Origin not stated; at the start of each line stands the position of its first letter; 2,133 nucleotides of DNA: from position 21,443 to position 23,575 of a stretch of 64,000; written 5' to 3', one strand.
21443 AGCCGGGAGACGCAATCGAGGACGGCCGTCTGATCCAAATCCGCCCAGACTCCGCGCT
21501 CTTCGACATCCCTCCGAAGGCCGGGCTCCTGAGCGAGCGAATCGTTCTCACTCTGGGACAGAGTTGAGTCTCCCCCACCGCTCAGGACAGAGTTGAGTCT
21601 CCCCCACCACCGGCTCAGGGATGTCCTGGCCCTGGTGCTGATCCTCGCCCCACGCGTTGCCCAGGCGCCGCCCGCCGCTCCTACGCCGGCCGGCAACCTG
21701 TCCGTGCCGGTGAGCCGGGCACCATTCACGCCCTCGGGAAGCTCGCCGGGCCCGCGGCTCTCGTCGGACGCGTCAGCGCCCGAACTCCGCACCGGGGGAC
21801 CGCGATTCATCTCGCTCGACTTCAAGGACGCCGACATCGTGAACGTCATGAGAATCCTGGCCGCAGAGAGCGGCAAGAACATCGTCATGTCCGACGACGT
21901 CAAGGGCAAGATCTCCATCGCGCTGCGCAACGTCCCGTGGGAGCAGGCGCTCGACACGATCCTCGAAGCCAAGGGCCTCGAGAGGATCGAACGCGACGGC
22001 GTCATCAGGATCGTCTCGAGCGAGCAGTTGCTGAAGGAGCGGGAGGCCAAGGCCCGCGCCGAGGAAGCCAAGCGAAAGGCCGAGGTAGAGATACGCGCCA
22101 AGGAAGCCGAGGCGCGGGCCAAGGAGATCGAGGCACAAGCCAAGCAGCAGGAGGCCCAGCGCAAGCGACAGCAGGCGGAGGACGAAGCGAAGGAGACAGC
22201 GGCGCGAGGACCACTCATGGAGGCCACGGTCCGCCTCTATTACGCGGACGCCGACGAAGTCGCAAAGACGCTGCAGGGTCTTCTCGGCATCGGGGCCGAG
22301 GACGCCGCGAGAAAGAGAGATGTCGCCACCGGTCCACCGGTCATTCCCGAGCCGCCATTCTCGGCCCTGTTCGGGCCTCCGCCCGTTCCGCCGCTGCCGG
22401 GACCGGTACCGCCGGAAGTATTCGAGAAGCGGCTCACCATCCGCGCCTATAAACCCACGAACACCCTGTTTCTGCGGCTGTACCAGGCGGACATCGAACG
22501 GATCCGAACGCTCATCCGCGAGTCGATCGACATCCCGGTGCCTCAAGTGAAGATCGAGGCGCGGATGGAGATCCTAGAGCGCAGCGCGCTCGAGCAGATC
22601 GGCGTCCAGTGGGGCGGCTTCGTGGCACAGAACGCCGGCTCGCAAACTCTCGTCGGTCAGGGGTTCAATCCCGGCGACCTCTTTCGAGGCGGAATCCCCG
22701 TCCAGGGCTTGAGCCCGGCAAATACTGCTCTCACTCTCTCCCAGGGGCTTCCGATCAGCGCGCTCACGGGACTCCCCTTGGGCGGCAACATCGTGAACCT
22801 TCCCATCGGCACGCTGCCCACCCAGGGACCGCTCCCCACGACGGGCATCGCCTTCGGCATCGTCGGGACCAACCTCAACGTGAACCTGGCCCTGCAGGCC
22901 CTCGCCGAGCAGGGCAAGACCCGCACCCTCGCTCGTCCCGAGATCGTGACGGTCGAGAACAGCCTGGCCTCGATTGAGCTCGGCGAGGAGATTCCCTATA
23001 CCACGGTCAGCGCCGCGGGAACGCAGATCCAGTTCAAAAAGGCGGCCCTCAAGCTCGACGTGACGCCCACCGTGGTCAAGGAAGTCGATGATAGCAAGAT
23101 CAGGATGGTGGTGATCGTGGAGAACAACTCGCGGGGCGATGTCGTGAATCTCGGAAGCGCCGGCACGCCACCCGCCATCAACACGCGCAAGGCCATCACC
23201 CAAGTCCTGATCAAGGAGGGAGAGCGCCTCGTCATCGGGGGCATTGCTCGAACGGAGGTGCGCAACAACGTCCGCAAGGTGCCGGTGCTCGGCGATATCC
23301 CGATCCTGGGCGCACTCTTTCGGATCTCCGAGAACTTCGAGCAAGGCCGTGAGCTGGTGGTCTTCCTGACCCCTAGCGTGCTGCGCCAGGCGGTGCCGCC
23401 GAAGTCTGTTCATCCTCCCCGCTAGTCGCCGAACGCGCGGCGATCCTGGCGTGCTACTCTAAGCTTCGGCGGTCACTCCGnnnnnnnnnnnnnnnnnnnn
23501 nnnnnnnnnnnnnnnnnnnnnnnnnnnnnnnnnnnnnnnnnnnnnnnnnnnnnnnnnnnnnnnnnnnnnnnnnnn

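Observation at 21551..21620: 29-bp tandem duplication that splits an ancestral TTGA stop/start overlap between pilP and pilQ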

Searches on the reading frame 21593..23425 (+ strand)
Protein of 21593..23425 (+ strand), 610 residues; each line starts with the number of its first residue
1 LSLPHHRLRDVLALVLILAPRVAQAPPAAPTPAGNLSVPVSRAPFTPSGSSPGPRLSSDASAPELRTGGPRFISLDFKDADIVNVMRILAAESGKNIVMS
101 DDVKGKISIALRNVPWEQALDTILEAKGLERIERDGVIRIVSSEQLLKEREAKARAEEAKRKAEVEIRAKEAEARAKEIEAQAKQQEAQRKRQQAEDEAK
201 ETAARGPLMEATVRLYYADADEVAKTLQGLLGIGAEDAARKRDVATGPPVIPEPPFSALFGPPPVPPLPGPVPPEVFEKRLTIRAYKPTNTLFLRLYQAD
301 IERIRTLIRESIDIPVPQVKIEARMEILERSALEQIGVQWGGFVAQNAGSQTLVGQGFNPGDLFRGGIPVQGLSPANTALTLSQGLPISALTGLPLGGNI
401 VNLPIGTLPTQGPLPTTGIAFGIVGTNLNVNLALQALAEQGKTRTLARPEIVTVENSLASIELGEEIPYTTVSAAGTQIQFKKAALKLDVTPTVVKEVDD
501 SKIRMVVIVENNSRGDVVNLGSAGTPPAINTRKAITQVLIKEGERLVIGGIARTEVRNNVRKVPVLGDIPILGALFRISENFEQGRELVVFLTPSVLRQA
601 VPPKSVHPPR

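Call 6: search_protein_families(library=pfam, proteins=[window:21593-23425:+], max_evalue=0.01)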
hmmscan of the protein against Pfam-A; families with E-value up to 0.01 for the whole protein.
window:21593-23425:+ (610 aa): 4 families
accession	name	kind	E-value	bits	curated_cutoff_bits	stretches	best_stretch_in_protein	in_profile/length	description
PF00263.26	Secretin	-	5.6e-41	140.4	27.5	1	436-598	1-169/169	Bacterial type II and III secretion system protein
PF03958.22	Secretin_N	-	6.1e-11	42.8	28.2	1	212-317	3-68/69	Bacterial type II/III secretion system short domain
PF07660.19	STN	-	2.2e-09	37.4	28.4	1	96-142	2-51/52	Secretin and TonB N terminus short domain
PF21305.2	type_II_gspD_N0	-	6.9e-09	35.9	27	1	75-140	1-71/71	GspD-like, N0 domain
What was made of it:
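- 21593..23425 (+): pilQ secretin (610 aa), with the TTG start and signal-peptide-like N-terminus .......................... Pfam N0, STN, Secretin_N and Secretin domains (call 6).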

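Call 7: find_homologous_proteins(query=window:21593-23425:+, max_evalue=1e-20)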
Query window:21593-23425:+ (610 aa): 1911 proteins with E <= 1e-20 among 8000 candidates; the best 120 are listed.
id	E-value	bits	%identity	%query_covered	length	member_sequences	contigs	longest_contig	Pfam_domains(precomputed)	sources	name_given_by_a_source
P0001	0.0e+0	1299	100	100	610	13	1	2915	PF21305.3,PF03958.23,PF00263.27,PF07660.20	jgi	jgi:type IV pilus assembly protein PilQ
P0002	0.0e+0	1037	90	87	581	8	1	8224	PF21305.3,PF03958.23,PF00263.27,PF07660.20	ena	-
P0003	1.3e-289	980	85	86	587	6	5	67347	PF21305.3,PF03958.23,PF00263.27,PF07660.20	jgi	jgi:type IV pilus assembly protein PilQ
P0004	9.8e-288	974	85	87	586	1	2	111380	PF21305.3,PF03958.23,PF00263.27,PF07660.20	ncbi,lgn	-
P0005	3.5e-287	972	83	87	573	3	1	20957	PF21305.3,PF03958.23,PF00263.27,PF07660.20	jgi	jgi:type IV pilus assembly protein PilQ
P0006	3.0e-283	959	83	87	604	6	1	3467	PF21305.3,PF03958.23,PF00263.27,PF07660.20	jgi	jgi:type IV pilus assembly protein PilQ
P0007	1.6e-281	953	77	97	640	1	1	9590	PF21305.3,PF03958.23,PF00263.27,PF07660.20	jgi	jgi:type IV pilus assembly protein PilQ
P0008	1.1e-280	950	81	88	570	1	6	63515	PF03958.23,PF00263.27,PF07660.20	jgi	jgi:type IV pilus assembly protein PilQ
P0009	5.6e-261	885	76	88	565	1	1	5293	PF21305.3,PF03958.23,PF00263.27,PF07660.20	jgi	jgi:type IV pilus assembly protein PilQ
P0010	6.6e-261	885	74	92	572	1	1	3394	PF21305.3,PF03958.23,PF00263.27,PF07660.20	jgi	jgi:type IV pilus assembly protein PilQ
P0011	2.6e-259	880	75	89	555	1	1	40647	PF21305.3,PF03958.23,PF00263.27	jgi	jgi:type IV pilus assembly protein PilQ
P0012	7.4e-258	875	74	89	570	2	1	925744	PF21305.3,PF03958.23,PF00263.27,PF07660.20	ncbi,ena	-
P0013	1.3e-257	874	75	91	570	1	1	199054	PF21305.3,PF03958.23,PF00263.27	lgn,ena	-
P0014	2.6e-257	873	75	88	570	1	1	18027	PF21305.3,PF03958.23,PF00263.27,PF07660.20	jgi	jgi:type IV pilus secretin PilQ/predicted competence protein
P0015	6.3e-257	872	75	88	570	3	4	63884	PF21305.3,PF03958.23,PF00263.27,PF07660.20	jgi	jgi:type IV pilus secretin PilQ/predicted competence protein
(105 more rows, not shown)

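Call 9: list_cluster_members(proteins=[P0001])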
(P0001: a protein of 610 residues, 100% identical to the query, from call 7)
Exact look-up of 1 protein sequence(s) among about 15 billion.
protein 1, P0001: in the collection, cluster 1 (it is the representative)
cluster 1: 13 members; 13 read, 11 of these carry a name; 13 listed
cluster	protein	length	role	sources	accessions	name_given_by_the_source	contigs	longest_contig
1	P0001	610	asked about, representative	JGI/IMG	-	type IV pilus assembly protein PilQ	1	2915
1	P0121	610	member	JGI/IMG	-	type IV pilus assembly protein PilQ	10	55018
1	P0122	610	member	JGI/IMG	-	type IV pilus assembly protein PilQ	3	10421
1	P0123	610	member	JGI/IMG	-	type IV pilus secretin PilQ/predicted competence protein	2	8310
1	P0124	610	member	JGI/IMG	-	type IV pilus assembly protein PilQ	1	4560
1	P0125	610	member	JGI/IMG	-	type IV pilus assembly protein PilQ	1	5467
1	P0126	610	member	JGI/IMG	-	type IV pilus assembly protein PilQ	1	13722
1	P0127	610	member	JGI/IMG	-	type IV pilus assembly protein PilQ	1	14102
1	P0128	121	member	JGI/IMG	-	type IV pilus assembly protein PilQ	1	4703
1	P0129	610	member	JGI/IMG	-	type IV pilus secretin PilQ/predicted competence protein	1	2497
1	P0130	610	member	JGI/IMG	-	type IV pilus assembly protein PilQ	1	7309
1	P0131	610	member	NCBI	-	-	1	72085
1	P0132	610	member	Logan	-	-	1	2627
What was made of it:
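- All 12 full-length cluster PilQ proteins are 610 aa, none 621 (call 9).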

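Call 10: find_encoding_contigs(protein=window:21593-23425:+, flank=3000, max_places=10)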
Protein window:21593-23425:+ (610 aa): no gene with exactly this product is on record in the collection.

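Call 11: find_encoding_contigs(protein=P0001, flank=3000, max_places=10)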
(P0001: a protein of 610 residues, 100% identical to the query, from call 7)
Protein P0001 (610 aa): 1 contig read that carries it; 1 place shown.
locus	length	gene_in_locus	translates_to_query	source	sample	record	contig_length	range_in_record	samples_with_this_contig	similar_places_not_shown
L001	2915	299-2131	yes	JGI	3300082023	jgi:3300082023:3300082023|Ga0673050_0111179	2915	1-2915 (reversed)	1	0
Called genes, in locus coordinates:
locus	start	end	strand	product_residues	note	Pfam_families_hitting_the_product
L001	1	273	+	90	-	?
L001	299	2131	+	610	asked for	PF21305:type_II_gspD_N0, PF07660:STN, PF03958:Secretin_N, PF00263:Secretin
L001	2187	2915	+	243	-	?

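Call 12: find_encoding_contigs(protein=P0002, flank=3000, max_places=4)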
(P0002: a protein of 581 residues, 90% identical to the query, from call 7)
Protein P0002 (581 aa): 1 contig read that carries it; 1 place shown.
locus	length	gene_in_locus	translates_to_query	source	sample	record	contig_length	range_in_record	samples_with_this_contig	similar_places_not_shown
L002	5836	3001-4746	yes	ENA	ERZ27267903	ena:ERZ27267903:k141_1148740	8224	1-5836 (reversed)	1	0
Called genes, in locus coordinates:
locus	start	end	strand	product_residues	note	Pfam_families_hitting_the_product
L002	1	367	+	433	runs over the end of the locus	-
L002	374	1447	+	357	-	PF11104:PilM_2, PF14450:FtsA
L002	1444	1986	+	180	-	PF05137:PilN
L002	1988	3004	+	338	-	PF04350:PilO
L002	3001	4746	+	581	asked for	PF21305:type_II_gspD_N0, PF07660:STN, PF03958:Secretin_N, PF00263:Secretin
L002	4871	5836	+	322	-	?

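Call 16: find_encoding_contigs(protein=P0121, flank=1500, max_places=10)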
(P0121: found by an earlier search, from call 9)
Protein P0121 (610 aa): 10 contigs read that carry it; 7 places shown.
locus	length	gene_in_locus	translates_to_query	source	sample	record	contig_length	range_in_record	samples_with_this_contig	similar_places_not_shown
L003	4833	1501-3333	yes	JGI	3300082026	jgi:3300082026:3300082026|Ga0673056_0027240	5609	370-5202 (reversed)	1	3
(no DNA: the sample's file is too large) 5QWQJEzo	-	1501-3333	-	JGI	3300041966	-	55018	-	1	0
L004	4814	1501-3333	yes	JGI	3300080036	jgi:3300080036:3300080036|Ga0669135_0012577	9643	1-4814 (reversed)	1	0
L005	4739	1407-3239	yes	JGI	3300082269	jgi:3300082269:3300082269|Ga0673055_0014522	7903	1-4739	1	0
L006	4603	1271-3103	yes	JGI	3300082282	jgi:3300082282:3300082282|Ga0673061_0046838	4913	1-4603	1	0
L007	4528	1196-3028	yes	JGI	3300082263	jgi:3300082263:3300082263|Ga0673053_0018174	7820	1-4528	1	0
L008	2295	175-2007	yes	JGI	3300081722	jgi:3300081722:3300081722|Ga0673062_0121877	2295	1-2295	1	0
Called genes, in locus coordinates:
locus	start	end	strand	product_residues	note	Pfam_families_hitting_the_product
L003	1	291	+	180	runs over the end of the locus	PF05137:PilN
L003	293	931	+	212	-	PF04350:PilO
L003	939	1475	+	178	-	-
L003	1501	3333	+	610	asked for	PF21305:type_II_gspD_N0, PF07660:STN, PF03958:Secretin_N, PF00263:Secretin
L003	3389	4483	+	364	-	PF00465:Fe-ADH, PF13685:Fe-ADH_2, PF01761:DHQ_synthase, PF24621:DHQS_C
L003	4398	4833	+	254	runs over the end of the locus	PF13429:TPR_15 (faint), PF25058:ARM_TT21 (faint), PF12895:ANAPC3 (faint), PF13176:TPR_7 (faint), PF24575:TPR_Slam (faint), PF13428:TPR_14 (weak), PF13432:TPR_16, PF14559:TPR_19, +6 more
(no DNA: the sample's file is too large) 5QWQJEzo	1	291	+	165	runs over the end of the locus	PF05137:PilN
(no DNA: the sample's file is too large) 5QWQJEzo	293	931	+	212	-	PF04350:PilO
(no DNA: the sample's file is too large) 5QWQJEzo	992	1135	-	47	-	-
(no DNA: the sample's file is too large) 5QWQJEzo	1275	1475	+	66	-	-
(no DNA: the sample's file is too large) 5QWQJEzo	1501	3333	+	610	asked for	PF21305:type_II_gspD_N0, PF07660:STN, PF03958:Secretin_N, PF00263:Secretin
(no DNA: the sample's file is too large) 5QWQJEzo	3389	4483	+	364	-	PF00465:Fe-ADH, PF13685:Fe-ADH_2, PF01761:DHQ_synthase, PF24621:DHQS_C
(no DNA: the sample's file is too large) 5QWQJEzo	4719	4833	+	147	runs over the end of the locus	PF07719:TPR_2 (faint), PF12569:NatA_aux_su (faint), PF13428:TPR_14 (faint), PF13432:TPR_16 (weak), PF14559:TPR_19 (faint)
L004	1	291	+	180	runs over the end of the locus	PF05137:PilN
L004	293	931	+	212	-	PF04350:PilO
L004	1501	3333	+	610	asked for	PF21305:type_II_gspD_N0, PF07660:STN, PF03958:Secretin_N, PF00263:Secretin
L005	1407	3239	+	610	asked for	PF21305:type_II_gspD_N0, PF07660:STN, PF03958:Secretin_N, PF00263:Secretin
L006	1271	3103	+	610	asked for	PF21305:type_II_gspD_N0, PF07660:STN, PF03958:Secretin_N, PF00263:Secretin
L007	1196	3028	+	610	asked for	PF21305:type_II_gspD_N0, PF07660:STN, PF03958:Secretin_N, PF00263:Secretin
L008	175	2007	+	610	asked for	PF21305:type_II_gspD_N0, PF07660:STN, PF03958:Secretin_N, PF00263:Secretin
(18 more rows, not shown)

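Call 17: find_encoding_contigs(protein=P0003, flank=3000, max_places=3)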
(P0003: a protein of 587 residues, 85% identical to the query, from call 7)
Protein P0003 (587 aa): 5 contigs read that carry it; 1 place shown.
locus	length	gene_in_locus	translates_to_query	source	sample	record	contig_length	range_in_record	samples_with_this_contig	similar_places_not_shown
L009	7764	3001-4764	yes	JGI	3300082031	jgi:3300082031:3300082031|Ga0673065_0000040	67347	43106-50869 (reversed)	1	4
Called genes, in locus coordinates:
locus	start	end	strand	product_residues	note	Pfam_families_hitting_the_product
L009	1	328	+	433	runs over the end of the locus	-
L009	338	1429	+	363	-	PF11104:PilM_2, PF14450:FtsA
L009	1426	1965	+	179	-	PF05137:PilN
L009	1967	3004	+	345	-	PF04350:PilO, PF10741:T2SSM_b (weak)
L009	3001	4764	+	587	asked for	PF21305:type_II_gspD_N0, PF07660:STN, PF03958:Secretin_N, PF00263:Secretin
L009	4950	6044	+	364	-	PF00465:Fe-ADH, PF13685:Fe-ADH_2, PF01761:DHQ_synthase, PF24621:DHQS_C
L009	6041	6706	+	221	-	PF24575:TPR_Slam (faint), PF13176:TPR_7 (faint), PF13424:TPR_12 (faint), PF13432:TPR_16 (faint), PF00515:TPR_1 (faint), PF07719:TPR_2 (faint), PF13174:TPR_6 (faint), PF14559:TPR_19 (weak), +5 more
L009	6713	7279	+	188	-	PF08207:EFP_N, PF01132:EFP, PF09285:Elong-fact-P_C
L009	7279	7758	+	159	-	PF00364:Biotin_lipoyl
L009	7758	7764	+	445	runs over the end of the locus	PF00289:Biotin_carb_N, PF02222:ATP-grasp, PF02786:CPSase_L_D2, PF07478:Dala_Dala_lig_C (weak), PF02785:Biotin_carb_C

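Call 18: find_encoding_contigs(protein=P0004, flank=3000, max_places=2)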
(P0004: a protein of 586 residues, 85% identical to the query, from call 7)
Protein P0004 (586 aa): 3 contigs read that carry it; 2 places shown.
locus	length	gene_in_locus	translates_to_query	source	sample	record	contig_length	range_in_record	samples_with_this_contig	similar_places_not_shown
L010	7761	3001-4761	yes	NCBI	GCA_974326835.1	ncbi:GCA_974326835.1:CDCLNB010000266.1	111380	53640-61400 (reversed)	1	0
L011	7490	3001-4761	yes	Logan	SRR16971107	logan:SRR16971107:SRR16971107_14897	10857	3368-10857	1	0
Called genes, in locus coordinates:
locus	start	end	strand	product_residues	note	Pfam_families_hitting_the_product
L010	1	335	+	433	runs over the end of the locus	-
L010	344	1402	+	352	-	PF11104:PilM_2, PF14450:FtsA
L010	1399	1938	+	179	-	PF05137:PilN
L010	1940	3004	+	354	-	PF10741:T2SSM_b (faint), PF04350:PilO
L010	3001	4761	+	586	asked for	PF21305:type_II_gspD_N0, PF07660:STN, PF03958:Secretin_N, PF00263:Secretin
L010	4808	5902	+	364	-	PF00465:Fe-ADH, PF13685:Fe-ADH_2, PF01761:DHQ_synthase, PF24621:DHQS_C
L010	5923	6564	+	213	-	PF13429:TPR_15 (faint), PF12895:ANAPC3 (faint), PF13176:TPR_7 (faint), PF13424:TPR_12 (faint), PF13428:TPR_14 (weak), PF13432:TPR_16 (weak), PF14559:TPR_19, PF13432:TPR_16 (weak), +10 more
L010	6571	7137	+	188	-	PF08207:EFP_N, PF01132:EFP, PF09285:Elong-fact-P_C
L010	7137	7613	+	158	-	PF00364:Biotin_lipoyl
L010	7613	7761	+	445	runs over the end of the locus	PF00289:Biotin_carb_N, PF02222:ATP-grasp (weak), PF02786:CPSase_L_D2, PF07478:Dala_Dala_lig_C (weak), PF02785:Biotin_carb_C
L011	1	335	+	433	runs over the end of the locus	-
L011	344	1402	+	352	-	PF11104:PilM_2, PF14450:FtsA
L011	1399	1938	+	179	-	PF05137:PilN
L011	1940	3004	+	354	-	PF04350:PilO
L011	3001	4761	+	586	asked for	PF21305:type_II_gspD_N0, PF07660:STN, PF03958:Secretin_N, PF00263:Secretin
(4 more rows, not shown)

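Call 21: find_related_loci(query=window:21593-23425:+, collection=genome_contigs, flank=3000)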
Query window:21593-23425:+ (610 aa) in genome_contigs; peptide patterns used: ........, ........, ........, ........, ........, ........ (x = any residue, [..] = any of these).
207 stretches matched a pattern; 16 encode a relative of the query (tblastn E <= 1e-3); 16 distinct loci.
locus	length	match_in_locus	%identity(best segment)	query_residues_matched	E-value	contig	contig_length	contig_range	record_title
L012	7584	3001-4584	89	71-598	0e+0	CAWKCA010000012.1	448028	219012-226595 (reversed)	MAG: uncultured Candidatus Rokubacteria bacterium isolate MFD00962.bin.2.94 genome assembly, contig: contig_14626, whole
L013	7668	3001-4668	61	68-598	0e+0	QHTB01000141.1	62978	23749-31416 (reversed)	MAG: Candidatus Rokuibacteriota bacterium isolate AR17 14_0903_12_30cm_scaffold_114_curated, whole genome shotgun sequen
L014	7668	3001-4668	61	71-601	0e+0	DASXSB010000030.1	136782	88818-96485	MAG TPA_asm: Candidatus Methylomirabilota bacterium isolate SMAG_U4655 k141_2186406, whole genome shotgun sequence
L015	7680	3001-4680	59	67-598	0e+0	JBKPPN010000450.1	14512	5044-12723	MAG: Candidatus Methylomirabilota bacterium isolate GS_EKS_MAG_00101 GS_EKS_000001141890, whole genome shotgun sequence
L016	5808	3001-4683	59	69-598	0e+0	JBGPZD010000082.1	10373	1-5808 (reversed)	MAG: Candidatus Methylomirabilia bacterium isolate OBJ1_062018_070_34 k141_265573_length_10373_cov_25.5229, whole genome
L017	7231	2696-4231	60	69-600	0e+0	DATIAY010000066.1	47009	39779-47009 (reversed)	MAG TPA_asm: Candidatus Methylomirabilota bacterium isolate SMAG_U16276 k141_297262, whole genome shotgun sequence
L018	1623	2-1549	55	73-597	3e-169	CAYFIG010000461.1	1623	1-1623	MAG TPA_asm: uncultured bacterium isolate ERP013524_co1_26 genome assembly, contig: NODE_35936_length_1623_cov_6.075255,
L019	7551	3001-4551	41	70-597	4e-106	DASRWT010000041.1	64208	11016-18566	MAG TPA_asm: Candidatus Nitrosocosmicus sp. isolate SMAG_U11285 k141_508629, whole genome shotgun sequence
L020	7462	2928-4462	49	73-597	2e-93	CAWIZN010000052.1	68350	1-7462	MAG: uncultured Candidatus Rokubacteria bacterium isolate MFD00962.bin.2.184 genome assembly, contig: contig_48219, whol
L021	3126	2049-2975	53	67-359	9e-87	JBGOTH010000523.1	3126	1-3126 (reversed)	MAG: Candidatus Methylomirabilia bacterium isolate OBJ_0618_7090110_167 k141_3653603_length_3126_cov_413.0000, whole gen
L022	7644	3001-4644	57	67-608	9e-165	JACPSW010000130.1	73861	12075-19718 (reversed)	MAG: Candidatus Rokuibacteriota bacterium isolate NC_groundwater_716_Ag_S-0.2um_69_13 S36_SO-2_scaffold_531027, whole ge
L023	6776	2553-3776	35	73-610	8e-41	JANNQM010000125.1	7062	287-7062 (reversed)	MAG: Gallionellaceae bacterium isolate SOY_31_metabat_449 SOY_31_k141_666327, whole genome shotgun sequence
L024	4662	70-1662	35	19-599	2e-21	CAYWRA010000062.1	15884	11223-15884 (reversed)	MAG TPA_asm: uncultured bacterium isolate binchicken_co261_19 genome assembly, contig: NODE_196_length_15884_cov_5.73169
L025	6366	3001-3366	41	32-144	3e-19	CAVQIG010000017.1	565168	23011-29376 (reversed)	MAG: uncultured delta proteobacterium isolate MFD10007.bin.2.30 genome assembly, contig: contig_38914, whole genome shot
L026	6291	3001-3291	44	45-145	1e-18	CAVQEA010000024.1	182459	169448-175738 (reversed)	MAG: uncultured delta proteobacterium isolate MFD02242.bin.3.158 genome assembly, contig: contig_9882, whole genome shot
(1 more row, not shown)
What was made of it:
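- Tried and rejected: The nearest is L012, at 89% PilQ identity (call 21).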

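Call 23: find_encoding_contigs(protein=P0129, flank=1500, max_places=4)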
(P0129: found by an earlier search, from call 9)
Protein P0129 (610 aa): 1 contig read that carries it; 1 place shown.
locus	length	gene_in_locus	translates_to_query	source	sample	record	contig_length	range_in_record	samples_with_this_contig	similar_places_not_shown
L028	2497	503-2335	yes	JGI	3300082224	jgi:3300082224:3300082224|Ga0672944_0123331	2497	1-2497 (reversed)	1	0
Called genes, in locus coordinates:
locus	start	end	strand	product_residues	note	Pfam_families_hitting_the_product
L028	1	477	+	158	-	?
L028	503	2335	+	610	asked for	PF21305:type_II_gspD_N0, PF07660:STN, PF03958:Secretin_N, PF00263:Secretin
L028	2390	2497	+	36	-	?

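Call 24: find_encoding_contigs(protein=P0131, flank=1500, max_places=4)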
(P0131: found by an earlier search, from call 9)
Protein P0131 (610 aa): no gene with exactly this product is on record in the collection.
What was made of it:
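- Tried and rejected: Exact look-up of the window's own PilQ and of P0131: nothing on record (calls 10, 24).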

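Call 25: find_encoding_contigs(protein=P0132, flank=1500, max_places=4)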
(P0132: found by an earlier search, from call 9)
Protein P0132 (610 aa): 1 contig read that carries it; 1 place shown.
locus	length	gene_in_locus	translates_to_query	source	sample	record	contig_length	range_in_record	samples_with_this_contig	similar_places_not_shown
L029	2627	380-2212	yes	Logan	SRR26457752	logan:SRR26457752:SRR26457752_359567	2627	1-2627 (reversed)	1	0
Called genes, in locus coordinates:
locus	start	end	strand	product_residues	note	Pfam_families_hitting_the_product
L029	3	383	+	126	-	?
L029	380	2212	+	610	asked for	PF21305:type_II_gspD_N0, PF07660:STN, PF03958:Secretin_N, PF00263:Secretin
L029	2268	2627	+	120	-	?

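Call 28: find_encoding_contigs(protein=P0126, flank=1500, max_places=4)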
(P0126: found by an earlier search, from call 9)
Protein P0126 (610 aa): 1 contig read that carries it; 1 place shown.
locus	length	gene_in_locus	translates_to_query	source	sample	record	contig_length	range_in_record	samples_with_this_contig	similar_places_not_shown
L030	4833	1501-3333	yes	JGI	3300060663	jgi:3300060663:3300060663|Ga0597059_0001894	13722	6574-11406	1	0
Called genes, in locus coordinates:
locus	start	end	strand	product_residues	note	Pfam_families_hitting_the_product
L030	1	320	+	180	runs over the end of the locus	PF05137:PilN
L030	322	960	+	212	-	PF04350:PilO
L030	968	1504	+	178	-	-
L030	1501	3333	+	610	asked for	PF21305:type_II_gspD_N0, PF07660:STN, PF03958:Secretin_N, PF00263:Secretin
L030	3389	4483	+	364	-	PF00465:Fe-ADH, PF13685:Fe-ADH_2, PF01761:DHQ_synthase, PF24621:DHQS_C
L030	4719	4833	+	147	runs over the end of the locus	PF07719:TPR_2 (faint), PF12569:NatA_aux_su (faint), PF13428:TPR_14 (faint), PF13432:TPR_16 (weak), PF14559:TPR_19 (faint)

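Call 29: find_encoding_contigs(protein=P0122, flank=1500, max_places=5)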
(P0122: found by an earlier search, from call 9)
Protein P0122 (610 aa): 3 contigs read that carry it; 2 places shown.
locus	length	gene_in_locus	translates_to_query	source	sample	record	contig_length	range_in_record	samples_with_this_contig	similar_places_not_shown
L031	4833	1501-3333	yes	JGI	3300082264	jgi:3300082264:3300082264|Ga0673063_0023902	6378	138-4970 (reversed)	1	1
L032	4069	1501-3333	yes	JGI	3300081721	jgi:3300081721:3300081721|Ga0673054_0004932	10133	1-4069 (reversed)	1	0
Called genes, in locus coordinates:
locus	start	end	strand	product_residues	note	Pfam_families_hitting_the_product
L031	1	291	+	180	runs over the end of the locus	PF05137:PilN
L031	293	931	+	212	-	PF04350:PilO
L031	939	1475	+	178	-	-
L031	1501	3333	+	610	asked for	PF21305:type_II_gspD_N0, PF07660:STN, PF03958:Secretin_N, PF00263:Secretin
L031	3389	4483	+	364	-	PF00465:Fe-ADH, PF13685:Fe-ADH_2, PF01761:DHQ_synthase, PF24621:DHQS_C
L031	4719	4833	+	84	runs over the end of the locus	?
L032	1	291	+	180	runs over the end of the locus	PF05137:PilN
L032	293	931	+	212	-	PF04350:PilO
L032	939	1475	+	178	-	-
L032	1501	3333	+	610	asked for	PF21305:type_II_gspD_N0, PF07660:STN, PF03958:Secretin_N, PF00263:Secretin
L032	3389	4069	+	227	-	?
